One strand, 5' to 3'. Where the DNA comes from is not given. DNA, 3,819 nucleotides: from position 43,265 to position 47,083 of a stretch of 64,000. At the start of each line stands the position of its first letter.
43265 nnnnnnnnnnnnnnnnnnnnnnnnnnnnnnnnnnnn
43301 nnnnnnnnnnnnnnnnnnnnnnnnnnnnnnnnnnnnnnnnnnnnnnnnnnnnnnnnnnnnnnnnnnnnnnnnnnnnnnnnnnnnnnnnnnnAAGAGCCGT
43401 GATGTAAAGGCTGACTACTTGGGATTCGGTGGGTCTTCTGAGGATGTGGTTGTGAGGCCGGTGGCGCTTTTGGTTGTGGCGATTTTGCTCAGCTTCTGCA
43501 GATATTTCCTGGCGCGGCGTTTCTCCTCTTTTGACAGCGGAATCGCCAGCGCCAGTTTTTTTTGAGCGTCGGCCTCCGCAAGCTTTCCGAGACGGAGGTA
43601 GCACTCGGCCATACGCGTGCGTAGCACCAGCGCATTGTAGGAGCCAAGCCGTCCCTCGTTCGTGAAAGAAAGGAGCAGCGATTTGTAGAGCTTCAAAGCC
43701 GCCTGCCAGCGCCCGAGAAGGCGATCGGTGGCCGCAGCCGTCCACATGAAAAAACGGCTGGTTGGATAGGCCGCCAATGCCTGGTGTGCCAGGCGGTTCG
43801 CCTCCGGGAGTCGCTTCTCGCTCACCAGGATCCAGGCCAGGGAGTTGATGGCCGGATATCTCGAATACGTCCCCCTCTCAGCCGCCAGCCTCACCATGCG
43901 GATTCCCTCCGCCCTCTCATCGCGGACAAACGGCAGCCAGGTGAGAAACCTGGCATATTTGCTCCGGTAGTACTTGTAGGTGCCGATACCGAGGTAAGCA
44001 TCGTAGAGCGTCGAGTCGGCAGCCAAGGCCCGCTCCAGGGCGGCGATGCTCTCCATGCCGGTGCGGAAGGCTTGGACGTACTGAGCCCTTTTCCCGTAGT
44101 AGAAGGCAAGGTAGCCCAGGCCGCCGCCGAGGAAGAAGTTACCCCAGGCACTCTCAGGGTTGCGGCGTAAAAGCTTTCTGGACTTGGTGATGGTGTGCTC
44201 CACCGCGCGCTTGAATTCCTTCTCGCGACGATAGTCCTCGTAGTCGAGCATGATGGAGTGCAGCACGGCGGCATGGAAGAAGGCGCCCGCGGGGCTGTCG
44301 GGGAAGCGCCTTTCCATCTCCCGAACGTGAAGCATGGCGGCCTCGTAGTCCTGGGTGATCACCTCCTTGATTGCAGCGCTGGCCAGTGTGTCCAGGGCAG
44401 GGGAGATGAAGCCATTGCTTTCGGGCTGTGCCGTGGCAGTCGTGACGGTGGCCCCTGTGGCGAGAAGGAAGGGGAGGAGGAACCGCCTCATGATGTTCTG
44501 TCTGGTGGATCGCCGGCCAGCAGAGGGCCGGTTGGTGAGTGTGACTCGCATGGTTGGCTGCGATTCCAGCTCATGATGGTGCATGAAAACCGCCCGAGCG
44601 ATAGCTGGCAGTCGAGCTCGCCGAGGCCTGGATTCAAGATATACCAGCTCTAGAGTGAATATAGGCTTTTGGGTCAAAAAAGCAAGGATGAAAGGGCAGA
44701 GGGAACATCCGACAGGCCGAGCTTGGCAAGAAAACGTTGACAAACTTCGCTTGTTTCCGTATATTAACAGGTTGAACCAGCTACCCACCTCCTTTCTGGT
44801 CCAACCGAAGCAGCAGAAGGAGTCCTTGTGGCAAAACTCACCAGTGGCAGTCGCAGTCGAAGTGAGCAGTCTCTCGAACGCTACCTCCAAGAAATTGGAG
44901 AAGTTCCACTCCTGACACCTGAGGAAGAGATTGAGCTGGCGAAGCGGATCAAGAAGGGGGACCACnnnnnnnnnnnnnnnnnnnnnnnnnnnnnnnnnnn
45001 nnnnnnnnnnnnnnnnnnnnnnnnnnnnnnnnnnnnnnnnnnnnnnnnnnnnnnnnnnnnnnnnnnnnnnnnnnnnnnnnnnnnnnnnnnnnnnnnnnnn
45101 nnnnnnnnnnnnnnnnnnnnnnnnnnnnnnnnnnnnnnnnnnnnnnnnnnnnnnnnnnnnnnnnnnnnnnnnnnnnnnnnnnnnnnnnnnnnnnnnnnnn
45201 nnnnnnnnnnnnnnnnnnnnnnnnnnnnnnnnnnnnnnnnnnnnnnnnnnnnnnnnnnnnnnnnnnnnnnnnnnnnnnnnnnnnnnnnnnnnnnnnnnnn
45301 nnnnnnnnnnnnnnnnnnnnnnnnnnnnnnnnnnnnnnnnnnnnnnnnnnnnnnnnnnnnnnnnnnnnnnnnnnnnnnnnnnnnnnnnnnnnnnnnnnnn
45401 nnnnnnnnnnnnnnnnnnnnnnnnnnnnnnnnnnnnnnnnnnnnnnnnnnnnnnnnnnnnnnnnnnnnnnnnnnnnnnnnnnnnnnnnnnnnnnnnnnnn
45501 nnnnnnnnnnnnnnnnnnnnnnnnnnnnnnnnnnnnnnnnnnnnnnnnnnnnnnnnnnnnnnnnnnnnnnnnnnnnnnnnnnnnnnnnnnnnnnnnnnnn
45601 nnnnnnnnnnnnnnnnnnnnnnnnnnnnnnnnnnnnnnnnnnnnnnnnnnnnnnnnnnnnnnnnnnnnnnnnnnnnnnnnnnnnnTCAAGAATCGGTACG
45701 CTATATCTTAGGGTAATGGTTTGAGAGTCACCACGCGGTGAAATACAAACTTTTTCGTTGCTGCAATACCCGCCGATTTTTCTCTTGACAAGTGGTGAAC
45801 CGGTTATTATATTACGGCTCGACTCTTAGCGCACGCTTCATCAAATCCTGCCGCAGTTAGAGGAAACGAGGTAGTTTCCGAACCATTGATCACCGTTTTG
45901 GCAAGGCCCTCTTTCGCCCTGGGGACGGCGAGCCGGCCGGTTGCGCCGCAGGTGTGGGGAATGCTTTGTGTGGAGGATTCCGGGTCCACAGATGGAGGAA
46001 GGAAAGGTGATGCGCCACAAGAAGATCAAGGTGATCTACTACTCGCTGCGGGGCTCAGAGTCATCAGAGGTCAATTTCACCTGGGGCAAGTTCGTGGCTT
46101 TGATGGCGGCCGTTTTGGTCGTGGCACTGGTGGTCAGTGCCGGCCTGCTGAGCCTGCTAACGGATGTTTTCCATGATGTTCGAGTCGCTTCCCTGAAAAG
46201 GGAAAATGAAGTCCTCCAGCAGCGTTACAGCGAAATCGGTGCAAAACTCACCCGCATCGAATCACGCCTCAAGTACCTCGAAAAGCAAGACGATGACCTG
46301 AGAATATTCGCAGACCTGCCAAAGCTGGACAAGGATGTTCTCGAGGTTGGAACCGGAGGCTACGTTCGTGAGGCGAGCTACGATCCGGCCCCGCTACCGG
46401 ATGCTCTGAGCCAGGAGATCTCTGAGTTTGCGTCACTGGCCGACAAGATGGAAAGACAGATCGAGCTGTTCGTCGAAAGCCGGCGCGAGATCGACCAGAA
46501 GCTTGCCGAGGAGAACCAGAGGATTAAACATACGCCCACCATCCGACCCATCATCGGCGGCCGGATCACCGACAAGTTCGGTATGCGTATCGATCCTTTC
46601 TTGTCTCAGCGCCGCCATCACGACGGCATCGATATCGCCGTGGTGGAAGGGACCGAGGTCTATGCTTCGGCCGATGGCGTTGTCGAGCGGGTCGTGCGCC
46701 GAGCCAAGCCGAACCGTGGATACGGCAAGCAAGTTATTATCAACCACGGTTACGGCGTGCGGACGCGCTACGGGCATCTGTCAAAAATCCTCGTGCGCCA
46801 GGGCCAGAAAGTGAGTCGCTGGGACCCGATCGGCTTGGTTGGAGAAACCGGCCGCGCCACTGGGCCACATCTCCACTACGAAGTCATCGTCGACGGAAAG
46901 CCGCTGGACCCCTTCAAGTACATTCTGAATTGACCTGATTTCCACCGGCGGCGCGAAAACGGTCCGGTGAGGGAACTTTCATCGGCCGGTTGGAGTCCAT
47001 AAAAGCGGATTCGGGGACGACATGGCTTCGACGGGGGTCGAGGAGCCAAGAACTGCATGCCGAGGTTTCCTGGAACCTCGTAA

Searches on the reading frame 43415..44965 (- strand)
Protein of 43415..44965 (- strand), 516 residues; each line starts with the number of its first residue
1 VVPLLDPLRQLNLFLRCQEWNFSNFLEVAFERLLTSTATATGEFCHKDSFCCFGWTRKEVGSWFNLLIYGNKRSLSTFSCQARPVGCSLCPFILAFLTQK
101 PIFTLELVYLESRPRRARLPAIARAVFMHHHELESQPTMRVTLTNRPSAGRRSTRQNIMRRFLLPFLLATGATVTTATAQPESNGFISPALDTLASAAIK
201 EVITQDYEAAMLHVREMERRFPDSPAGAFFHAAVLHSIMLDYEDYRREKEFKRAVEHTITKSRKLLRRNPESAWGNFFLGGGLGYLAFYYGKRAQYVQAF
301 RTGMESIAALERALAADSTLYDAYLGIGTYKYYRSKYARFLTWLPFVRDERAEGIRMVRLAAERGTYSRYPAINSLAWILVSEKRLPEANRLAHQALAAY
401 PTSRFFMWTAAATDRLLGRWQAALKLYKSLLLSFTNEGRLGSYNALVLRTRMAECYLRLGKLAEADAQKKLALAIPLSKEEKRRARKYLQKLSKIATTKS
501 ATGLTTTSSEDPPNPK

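Call 23: search_protein_families(library=pfam, proteins=[window:43415-44965:-], max_evalue=0.00001)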
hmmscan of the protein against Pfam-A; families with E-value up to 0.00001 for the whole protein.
window:43415-44965:- (516 aa): 0 families

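Call 59: search_protein_families(library=ncbifam, proteins=[window:43415-44965:-], max_evalue=0.1)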
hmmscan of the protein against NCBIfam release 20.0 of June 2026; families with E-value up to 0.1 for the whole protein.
window:43415-44965:- (516 aa): 2 families
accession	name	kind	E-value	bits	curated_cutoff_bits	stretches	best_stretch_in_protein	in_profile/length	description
TIGR02917.1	PEP_TPR_lipo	equivalog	0.0051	14.7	312.2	0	371-425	805-858/899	XrtA/PEP-CTERM system TPR-repeat protein PrsT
TIGR02552.1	LcrH_SycD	equivalog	0.012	15.3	104.8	1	373-490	21-134/136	SycD/LcrH family type III secretion system chaperone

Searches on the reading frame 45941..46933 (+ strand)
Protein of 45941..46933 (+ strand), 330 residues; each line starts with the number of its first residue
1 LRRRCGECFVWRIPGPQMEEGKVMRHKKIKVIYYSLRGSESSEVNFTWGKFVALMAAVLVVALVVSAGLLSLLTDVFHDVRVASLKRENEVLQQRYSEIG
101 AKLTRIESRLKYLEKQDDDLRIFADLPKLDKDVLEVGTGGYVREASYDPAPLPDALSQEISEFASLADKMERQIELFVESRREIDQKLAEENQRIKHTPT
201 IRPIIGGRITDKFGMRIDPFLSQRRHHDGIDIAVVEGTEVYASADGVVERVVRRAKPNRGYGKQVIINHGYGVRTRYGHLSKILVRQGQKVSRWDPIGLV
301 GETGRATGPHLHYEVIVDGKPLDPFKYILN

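Call 23: search_protein_families(library=pfam, proteins=[window:45941-46933:+], max_evalue=0.00001)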
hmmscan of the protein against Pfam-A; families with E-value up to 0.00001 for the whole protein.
window:45941-46933:+ (330 aa): 1 family
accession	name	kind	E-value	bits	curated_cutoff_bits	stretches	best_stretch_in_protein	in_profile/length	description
PF01551.29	Peptidase_M23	-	1.7e-32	111.9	28.7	1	226-324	2-96/96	Peptidase family M23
